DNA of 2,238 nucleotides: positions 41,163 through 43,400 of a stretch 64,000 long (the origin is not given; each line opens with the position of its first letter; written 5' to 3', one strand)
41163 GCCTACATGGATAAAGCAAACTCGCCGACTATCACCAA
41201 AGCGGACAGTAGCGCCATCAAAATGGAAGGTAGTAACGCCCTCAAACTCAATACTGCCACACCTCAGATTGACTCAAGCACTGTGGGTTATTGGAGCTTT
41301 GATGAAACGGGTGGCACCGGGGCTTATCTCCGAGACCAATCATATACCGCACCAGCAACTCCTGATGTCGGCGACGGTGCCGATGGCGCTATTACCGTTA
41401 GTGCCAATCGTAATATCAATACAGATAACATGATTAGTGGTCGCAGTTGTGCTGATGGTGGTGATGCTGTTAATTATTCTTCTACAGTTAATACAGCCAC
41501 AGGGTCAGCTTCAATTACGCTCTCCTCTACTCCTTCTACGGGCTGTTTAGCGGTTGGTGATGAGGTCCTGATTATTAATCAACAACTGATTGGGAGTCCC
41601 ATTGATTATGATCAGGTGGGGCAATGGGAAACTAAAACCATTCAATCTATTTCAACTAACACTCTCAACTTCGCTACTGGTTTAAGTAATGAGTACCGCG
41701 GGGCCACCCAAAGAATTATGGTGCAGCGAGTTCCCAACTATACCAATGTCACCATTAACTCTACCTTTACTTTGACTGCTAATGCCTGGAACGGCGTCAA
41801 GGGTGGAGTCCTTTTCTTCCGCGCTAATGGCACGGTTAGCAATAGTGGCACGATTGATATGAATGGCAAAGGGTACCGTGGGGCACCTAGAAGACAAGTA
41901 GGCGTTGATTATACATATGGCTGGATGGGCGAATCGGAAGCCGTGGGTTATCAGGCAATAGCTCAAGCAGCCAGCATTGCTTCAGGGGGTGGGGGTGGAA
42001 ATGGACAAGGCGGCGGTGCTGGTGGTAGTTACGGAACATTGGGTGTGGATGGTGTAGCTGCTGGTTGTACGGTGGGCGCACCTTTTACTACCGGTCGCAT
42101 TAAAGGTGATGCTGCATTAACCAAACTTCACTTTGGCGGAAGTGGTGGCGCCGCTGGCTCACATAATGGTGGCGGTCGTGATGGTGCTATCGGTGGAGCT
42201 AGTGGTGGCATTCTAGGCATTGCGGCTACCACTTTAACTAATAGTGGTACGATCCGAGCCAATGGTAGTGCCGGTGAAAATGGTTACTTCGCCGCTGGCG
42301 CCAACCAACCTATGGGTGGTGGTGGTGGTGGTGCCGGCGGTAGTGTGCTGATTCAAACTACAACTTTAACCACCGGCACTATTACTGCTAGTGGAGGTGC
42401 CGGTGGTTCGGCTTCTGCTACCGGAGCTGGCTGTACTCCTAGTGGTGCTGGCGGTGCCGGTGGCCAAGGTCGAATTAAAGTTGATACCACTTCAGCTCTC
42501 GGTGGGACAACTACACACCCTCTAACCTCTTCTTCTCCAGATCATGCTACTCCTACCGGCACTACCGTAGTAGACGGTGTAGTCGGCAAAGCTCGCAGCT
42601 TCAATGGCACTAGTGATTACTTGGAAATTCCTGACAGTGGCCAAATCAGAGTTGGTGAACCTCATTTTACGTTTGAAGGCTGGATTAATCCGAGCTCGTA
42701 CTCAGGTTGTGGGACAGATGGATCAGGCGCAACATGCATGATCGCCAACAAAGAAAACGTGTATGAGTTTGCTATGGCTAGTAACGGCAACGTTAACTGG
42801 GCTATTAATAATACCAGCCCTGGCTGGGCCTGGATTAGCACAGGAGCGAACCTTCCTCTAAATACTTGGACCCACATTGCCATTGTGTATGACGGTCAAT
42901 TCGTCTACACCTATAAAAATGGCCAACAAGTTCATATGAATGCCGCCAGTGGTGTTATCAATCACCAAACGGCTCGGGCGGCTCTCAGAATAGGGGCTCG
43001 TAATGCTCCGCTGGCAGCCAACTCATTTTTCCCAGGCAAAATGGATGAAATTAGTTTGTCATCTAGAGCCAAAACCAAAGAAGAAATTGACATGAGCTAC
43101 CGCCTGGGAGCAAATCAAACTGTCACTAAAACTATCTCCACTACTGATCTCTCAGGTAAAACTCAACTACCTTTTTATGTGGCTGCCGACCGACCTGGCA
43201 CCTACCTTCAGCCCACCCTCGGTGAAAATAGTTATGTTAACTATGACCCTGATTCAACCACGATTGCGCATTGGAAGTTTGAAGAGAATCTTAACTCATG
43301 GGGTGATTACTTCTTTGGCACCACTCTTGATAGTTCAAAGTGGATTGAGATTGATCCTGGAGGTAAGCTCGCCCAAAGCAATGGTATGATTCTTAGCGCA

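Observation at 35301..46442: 3713-aa second giant protein: multi-LamG lectin array, beta-propeller-like repeats, Gly-rich block, FN3 tail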

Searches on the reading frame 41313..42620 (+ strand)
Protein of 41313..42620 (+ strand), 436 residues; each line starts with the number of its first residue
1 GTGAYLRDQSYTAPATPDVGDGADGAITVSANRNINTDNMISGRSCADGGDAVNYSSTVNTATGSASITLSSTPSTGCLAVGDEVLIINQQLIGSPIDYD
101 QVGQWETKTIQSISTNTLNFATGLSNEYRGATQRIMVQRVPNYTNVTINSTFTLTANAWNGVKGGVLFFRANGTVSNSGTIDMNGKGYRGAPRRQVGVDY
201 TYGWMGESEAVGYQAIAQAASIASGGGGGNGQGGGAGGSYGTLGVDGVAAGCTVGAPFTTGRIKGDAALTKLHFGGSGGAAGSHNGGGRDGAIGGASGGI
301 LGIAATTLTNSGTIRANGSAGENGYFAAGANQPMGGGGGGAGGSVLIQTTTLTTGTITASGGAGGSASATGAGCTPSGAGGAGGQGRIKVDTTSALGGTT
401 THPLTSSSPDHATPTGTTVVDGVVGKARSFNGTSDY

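Call 17: find_homologous_proteins(query=window:41313-42620:+, max_evalue=0.00001)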
Query window:41313-42620:+ (436 aa): 154 proteins with E <= 0.00001 among 8000 candidates; the best 120 are listed.
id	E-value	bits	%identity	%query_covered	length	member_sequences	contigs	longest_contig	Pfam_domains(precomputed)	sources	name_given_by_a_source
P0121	2.5e-69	252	56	44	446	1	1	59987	-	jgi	jgi:hypothetical protein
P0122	3.3e-60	222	45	77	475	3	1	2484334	-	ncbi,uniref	ncbi:PE-PGRS family protein PE_PGRS45-like [Oscarella lobularis]|uniref:PE-PGRS family protein PE_PG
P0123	3.5e-59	219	45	77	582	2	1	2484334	PF01391.24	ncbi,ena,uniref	ncbi:collagen alpha-2(I) chain-like [Oscarella lobularis]|uniref:collagen alpha-2(I) chain-like n=1 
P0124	4.0e-59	219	42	85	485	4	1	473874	PF01391.24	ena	-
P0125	2.4e-54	203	39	86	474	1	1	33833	-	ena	-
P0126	3.3e-53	199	37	89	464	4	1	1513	-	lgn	-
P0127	1.4e-50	191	61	41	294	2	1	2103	-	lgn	-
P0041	2.9e-49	186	62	37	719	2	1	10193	PF07953.21,PF13385.14,PF10102.15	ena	-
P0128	4.0e-47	179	40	82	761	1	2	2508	-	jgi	-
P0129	1.8e-46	177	48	45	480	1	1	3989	-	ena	-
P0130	1.6e-45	174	42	46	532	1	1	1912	-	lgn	-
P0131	5.5e-45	172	43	43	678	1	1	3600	PF12662.14,PF07645.22,PF14670.13,PF12661.14,PF25024.1,PF00008.34,PF12947.14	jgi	jgi:hypothetical protein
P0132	2.8e-44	170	47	43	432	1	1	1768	-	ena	-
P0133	3.1e-44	170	47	40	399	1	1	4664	-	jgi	-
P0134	4.5e-43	166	54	40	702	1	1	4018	-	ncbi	-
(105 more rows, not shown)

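Call 25: predict_structure(alignment_id=A1)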
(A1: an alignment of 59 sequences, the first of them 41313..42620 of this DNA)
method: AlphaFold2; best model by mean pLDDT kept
length: 436 residues; sequences in the alignment: 59
mean_pLDDT: 87.4   pTM: 0.87
mean pLDDT of the five models: 87.4, 86.9, 86.8, 86.4, 85.9
residues with pLDDT >= 90: 311; 70-90: 63; 50-70: 26; < 50: 36
segments of 3 or more residues with pLDDT < 50: 1-3, 5-8, 408-436
pLDDT, mean of each block of 10 residues (from residue 1): 48 78 98 98 93 96 96 96 98 84 97 98 95 96 98 98 98 98 98 89 95 90 94 95 94 76 87 97 79 97 97 98 91 94 96 94 94 80 96 79 55 33 29 32
secondary structure, 60 per line:
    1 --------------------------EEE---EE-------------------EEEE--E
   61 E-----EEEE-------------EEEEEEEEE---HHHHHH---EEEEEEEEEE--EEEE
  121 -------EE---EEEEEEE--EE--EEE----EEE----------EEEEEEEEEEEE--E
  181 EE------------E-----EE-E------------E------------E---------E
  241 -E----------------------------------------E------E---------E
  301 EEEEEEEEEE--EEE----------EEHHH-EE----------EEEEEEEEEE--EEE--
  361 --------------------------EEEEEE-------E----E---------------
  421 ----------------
elements in order: E27-29 E54-57 E67-70 E84-92 H96-101 E105-114 E117-120 E133-139 E146-148 E153-155 E166-177 E180-182 E300-310 E313-315 E344-353 E356-358 E387-392

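Call 29: fold_search(model_id=the predicted structure, library=pdb)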
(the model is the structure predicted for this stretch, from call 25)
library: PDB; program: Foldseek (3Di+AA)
matches with E <= 10: 526; with E <= 0.001: 13
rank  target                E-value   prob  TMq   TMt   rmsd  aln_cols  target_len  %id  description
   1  4ru4_B                1.4e-05  0.97  0.17  0.13  19.1       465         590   13  Crystal structure of the tailspike protein gp49 from Pseudomonas phage LKA1 (released 2015-11-18)
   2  4ru5_A                4.3e-05  0.96  0.18  0.14  18.0       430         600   11  Crystal Structure of the Pseudomonas phage phi297 tailspike gp61 (released 2015-11-18)
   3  4ru5_C                5.0e-05  0.95  0.17  0.13  18.2       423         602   13  Crystal Structure of the Pseudomonas phage phi297 tailspike gp61 (released 2015-11-18)
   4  4y9v_A                5.5e-05  0.96  0.19  0.14  19.1       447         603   10  Gp54 tailspike of Acinetobacter baumannii bacteriophage AP22 in complex with A. baumannii capsular saccharide (released 2017-02-01)
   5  4ru4_A                1.0e-04  0.91  0.17  0.13  19.5       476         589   12  Crystal structure of the tailspike protein gp49 from Pseudomonas phage LKA1 (released 2015-11-18)
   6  9k4a_A                1.3e-04  0.96  0.17  0.13  16.9       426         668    8  Cryo-EM structure of depolymerase S2-4 from Klebsiella phage K64-1 (released 2026-03-25)
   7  7w1c_D                2.1e-04  0.72  0.17  0.13  15.8       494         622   10  Crystal structure of Klebsiella pneumoniae K1 capsule-specific polysaccharide lyase in a P1 crystal form (released 2022-05-18)
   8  7w1c_C                2.5e-04  0.96  0.19  0.15  15.5       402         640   11  Crystal structure of Klebsiella pneumoniae K1 capsule-specific polysaccharide lyase in a P1 crystal form (released 2022-05-18)
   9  7w1c_A                5.4e-04  0.75  0.17  0.13  16.0       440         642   10  Crystal structure of Klebsiella pneumoniae K1 capsule-specific polysaccharide lyase in a P1 crystal form (released 2022-05-18)
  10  9n71_A                5.7e-04  1.00  0.15  0.25   3.6        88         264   24  Tail tube structure of Acinetobacter baumannii phage Mystique (released 2025-03-19)
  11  7vul_A                6.7e-04  0.85  0.16  0.12  17.7       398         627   12  Structure of Klebsiella Phage P560 depolymerase (released 2022-11-16)
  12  7vul_B                7.4e-04  0.91  0.16  0.11  19.0       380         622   11  Structure of Klebsiella Phage P560 depolymerase (released 2022-11-16)
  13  7w1d_D                9.6e-04  0.51  0.17  0.12  17.1       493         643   12  Crystal structure of Klebsiella pneumoniae K1 capsule-specific polysaccharide lyase in a C2 crystal form (released 2022-05-18)
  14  7w1c_B                1.1e-03  0.47  0.17  0.13  15.9       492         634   11  Crystal structure of Klebsiella pneumoniae K1 capsule-specific polysaccharide lyase in a P1 crystal form (released 2022-05-18)
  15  7w1c_E                1.5e-03  0.54  0.18  0.14  16.1       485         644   10  Crystal structure of Klebsiella pneumoniae K1 capsule-specific polysaccharide lyase in a P1 crystal form (released 2022-05-18)
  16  7w1d_H                2.6e-03  0.38  0.16  0.12  17.9       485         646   10  Crystal structure of Klebsiella pneumoniae K1 capsule-specific polysaccharide lyase in a C2 crystal form (released 2022-05-18)
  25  7sol_A                1.0e-01  0.97  0.14  0.07   6.0       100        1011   12  Crystal Structures of the bispecific ubiquitin/FAT10 activating enzyme, Uba6 (released 2022-11-02)
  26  8dco_B                1.1e-01  0.16  0.08  0.15  13.3        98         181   12  Crystal structure of the GDP-D-glycero-4-keto-D-lyxo-heptose-3,5-epimerase from Campylobacter jejuni, serotype HS:42 (released 2022-06-29)
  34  7pyv_B                1.9e-01  0.85  0.14  0.07   5.0        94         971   13  Crystal structure of human UBA6 in complex with the ubiquitin-like modifier FAT10 (released 2022-08-24)
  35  6zhu_A                2.0e-01  0.60  0.13  0.06   8.7       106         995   11  Yeast Uba1 in complex with Ubc3 and ATP (released 2022-01-12)
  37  7sol_C                2.1e-01  0.77  0.14  0.07   8.1       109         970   14  Crystal Structures of the bispecific ubiquitin/FAT10 activating enzyme, Uba6 (released 2022-11-02)
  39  7pyv_A                2.2e-01  0.84  0.14  0.07   5.0        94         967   13  Crystal structure of human UBA6 in complex with the ubiquitin-like modifier FAT10 (released 2022-08-24)
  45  7pvn_A                2.6e-01  0.66  0.13  0.06   7.2       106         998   12  Crystal Structure of Human UBA6 in Complex with ATP (released 2022-08-31)
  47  7vai_E                2.9e-01  0.82  0.13  0.12   4.6        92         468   14  V1EG of V/A-ATPase from Thermus thermophilus, state1-1 (released 2022-07-13)
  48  6zhu_G                2.9e-01  0.66  0.13  0.06   8.2       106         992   11  Yeast Uba1 in complex with Ubc3 and ATP (released 2022-01-12)
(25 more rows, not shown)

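Call 63: fold_search(model_id=the predicted structure, library=viral)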
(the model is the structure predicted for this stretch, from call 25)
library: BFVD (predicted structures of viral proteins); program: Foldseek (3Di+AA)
matches with E <= 10: 613; with E <= 0.001: 29
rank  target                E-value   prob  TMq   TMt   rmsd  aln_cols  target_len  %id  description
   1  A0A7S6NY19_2          1.2e-21  1.00  0.65  0.30   9.0       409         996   28  PA14 domain-containing protein [Bathycoccus sp. RCC716 virus 1]
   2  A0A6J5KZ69            3.3e-10  1.00  0.32  0.31  21.3       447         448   18  Uncharacterized protein [uncultured Caudovirales phage]
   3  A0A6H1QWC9            3.7e-10  1.00  0.44  0.41   4.8       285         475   27  Uncharacterized protein (Fragment) [Ostreococcus mediterraneus virus 2]
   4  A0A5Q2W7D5            1.0e-09  1.00  0.40  0.30  57.6       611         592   14  (no name in the UniProt tables at hand)
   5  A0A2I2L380            8.3e-09  1.00  0.32  0.29   6.9       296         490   22  Collagen-like protein [Orpheovirus IHUMI-LCC2]
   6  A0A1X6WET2            1.1e-08  1.00  0.30  0.11   8.6       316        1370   18  (no name in the UniProt tables at hand)
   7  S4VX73                1.2e-07  1.00  0.32  0.34   7.8       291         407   22  Collagen triple helix domain containing protein [Pandoravirus dulcis]
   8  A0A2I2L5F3            1.3e-06  1.00  0.35  0.20   8.4       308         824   19  Collagen-like protein [Orpheovirus IHUMI-LCC2]
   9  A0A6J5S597            1.2e-05  1.00  0.32  0.38  13.6       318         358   17  Uncharacterized protein [uncultured Caudovirales phage]
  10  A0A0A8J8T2            4.4e-05  0.94  0.17  0.10  17.1       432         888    9  Depolymerase, capsule K1-specific [Klebsiella phage K64-1]
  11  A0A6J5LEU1            5.6e-05  1.00  0.27  0.14   9.2       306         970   20  Uncharacterized protein [uncultured Caudovirales phage]
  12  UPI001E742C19         6.3e-05  1.00  0.28  0.31  11.4       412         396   16  (no name look-up for this kind of identifier)
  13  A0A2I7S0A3            1.2e-04  0.97  0.18  0.11  16.6       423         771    9  (no name in the UniProt tables at hand)
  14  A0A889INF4            2.4e-04  1.00  0.22  0.43   7.1       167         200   27  (no name in the UniProt tables at hand)
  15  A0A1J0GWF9            2.4e-04  0.98  0.20  0.13  14.7       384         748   10  (no name in the UniProt tables at hand)
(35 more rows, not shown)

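Call 75: search_solved_structures(query=A1, max_evalue=10, show_alignments=2)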
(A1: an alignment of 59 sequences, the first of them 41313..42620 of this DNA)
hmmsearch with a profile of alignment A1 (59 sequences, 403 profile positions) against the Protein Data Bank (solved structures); distinct sequences matched with E-value up to 10: 9.
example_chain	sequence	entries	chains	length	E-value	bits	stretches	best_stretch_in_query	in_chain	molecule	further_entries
9n71_B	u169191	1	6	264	0.09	15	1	52-107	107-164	Tail tube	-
7odt_t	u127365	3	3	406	0.15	14.2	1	256-365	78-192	Mitochondrial ribosome-associated GTPase 2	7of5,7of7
7o9k_G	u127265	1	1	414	0.16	14.2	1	256-365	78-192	Mitochondrial ribosome-associated GTPase 2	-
8z9y_F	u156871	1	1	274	0.36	13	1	260-295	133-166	Nucleusenvelope protein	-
7omm_C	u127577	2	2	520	0.77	11.9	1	241-285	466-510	ProMacrobody 21,Maltodextrin-binding protein | ProMacrobody 21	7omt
2f9h_A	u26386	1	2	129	0.82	11.8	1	48-106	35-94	PTS system, IIA component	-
7omm_D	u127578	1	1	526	1.5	10.9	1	241-285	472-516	ProMacrobody 51,Maltodextrin-binding protein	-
8zys_A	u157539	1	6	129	1.9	10.6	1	219-269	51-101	Heat shock factor protein 5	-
4a1s_A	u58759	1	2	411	3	9.9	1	249-287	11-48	PARTNER OF INSCUTEABLE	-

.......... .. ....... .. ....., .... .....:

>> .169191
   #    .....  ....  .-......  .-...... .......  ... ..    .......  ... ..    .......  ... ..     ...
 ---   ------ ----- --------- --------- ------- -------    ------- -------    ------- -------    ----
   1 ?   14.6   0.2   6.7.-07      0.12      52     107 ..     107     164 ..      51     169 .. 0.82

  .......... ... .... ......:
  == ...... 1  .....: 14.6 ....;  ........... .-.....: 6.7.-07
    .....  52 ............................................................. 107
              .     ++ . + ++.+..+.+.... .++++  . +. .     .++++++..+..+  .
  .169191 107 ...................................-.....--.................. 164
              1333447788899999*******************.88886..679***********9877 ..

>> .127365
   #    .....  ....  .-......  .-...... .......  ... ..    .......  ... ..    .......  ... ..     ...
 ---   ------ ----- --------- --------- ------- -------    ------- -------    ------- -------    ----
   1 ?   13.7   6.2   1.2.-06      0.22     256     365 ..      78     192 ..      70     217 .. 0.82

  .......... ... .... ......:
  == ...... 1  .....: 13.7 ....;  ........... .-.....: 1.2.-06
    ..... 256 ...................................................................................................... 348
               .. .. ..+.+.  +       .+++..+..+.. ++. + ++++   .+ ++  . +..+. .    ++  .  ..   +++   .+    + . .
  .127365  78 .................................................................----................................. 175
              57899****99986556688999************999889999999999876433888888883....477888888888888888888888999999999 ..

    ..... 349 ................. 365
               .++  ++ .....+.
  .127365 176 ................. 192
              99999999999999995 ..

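Call 82: search_protein_representatives(alignment_id=A1)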
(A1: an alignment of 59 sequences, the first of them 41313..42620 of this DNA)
Query: 59 sequences, 403 profile positions. Proteins with E-value up to 0.001 (for the whole library): 16893; up to 1e-10: 9793; up to 1e-30: 5380. The best 150 are listed.
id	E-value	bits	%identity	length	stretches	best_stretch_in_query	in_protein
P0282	0.0e+00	1190.1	-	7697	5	17-397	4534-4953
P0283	0.0e+00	1090.6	-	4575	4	20-392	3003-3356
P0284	0.0e+00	1074.7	-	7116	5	20-387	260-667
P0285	0.0e+00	1015.7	-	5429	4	17-388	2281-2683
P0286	1.6e-257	870.4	-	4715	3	14-385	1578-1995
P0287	1.2e-256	867.5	-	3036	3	23-389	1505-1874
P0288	5.3e-242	819.3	-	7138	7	21-393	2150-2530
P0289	9.2e-228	772.4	-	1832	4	13-373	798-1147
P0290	6.1e-221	749.9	-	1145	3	20-389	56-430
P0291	1.9e-210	715.4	-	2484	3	16-398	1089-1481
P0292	1.3e-208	709.3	-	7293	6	19-382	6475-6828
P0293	4.3e-205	697.7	-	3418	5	19-387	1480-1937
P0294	4.8e-204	694.3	-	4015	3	20-384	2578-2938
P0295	5.2e-201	684.3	-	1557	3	22-383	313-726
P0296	7.2e-200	680.5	-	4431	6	20-283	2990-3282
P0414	5.7e-99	348.3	-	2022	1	20-382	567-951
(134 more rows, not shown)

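Call 86: search_protein_families(library=phrogs, proteins=[window:41364-42527:+], max_evalue=0.01)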
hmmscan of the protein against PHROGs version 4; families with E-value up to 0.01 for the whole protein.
window:41364-42527:+ (388 aa): 0 families

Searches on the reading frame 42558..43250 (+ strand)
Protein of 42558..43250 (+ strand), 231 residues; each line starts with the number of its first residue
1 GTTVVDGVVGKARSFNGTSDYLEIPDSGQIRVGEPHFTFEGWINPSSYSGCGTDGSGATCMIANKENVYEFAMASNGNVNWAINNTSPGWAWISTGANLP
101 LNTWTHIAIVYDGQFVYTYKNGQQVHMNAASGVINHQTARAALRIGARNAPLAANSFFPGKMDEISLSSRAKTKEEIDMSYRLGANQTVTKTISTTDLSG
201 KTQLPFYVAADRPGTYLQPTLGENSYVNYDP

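Call 7: search_protein_families(library=pfam, proteins=[window:42558-43250:+], max_evalue=1)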
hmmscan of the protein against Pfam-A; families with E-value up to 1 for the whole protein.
window:42558-43250:+ (231 aa): 1 family
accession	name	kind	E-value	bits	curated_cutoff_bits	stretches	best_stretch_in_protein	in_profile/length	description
PF13385.13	Laminin_G_3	-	5.2e-28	98.5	27.6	1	16-177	1-150/151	Concanavalin A-like lectin/glucanases superfamily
